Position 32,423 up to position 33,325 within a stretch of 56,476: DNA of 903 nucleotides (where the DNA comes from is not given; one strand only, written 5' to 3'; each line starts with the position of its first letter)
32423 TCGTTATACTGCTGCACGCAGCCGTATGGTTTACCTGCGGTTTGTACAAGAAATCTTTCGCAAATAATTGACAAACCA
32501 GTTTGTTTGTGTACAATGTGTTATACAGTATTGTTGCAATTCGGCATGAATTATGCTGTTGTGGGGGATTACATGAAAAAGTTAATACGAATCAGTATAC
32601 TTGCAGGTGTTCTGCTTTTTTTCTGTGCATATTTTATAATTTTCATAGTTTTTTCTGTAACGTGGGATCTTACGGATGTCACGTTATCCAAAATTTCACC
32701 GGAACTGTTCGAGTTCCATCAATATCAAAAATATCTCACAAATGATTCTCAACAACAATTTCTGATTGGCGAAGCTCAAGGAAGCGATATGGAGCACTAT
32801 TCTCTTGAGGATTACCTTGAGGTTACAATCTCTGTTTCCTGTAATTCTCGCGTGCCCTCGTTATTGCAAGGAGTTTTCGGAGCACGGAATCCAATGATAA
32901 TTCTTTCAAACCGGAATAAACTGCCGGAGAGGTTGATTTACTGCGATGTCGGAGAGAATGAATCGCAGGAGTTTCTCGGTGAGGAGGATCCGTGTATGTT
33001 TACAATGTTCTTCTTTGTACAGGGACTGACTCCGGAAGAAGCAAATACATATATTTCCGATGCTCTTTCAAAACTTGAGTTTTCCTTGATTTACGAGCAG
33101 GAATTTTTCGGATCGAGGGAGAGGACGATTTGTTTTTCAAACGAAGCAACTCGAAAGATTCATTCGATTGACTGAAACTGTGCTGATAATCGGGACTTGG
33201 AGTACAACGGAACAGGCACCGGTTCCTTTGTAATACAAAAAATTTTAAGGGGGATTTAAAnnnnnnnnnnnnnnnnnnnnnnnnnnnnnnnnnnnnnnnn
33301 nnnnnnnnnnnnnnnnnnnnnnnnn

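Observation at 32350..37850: Low-GC island: secreted cysteine amidase bracketed by two paralogous membrane proteins and coupled to a tandem MacB/FtsX-type ABC machine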

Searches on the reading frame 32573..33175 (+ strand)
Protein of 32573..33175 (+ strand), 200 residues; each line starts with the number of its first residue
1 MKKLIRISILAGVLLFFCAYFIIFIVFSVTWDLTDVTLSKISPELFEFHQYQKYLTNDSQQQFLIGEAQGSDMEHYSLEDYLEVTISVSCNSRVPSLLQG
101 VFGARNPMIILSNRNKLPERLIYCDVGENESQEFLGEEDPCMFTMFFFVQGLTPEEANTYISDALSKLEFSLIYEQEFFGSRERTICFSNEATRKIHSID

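Call 3: search_protein_families(library=pfam, proteins=[window:32573-33172:+], max_evalue=1)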
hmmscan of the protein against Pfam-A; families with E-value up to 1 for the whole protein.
seq(200 aa): 0 families

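Call 4: search_protein_families(library=ncbifam, proteins=[window:32573-33172:+], max_evalue=1)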
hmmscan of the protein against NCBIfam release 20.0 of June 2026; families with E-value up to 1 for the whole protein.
seq(200 aa): 0 families

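Call 72: search_protein_families(library=padloc, proteins=[window:32573-33175:+], max_evalue=0.01)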
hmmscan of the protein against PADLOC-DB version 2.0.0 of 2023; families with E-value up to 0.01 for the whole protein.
window:32573-33175:+ (200 aa): 0 families

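Call 73: search_protein_families(library=phrogs, proteins=[window:32573-33175:+], max_evalue=0.01)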
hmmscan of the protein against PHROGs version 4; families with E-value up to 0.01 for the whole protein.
window:32573-33175:+ (200 aa): 0 families
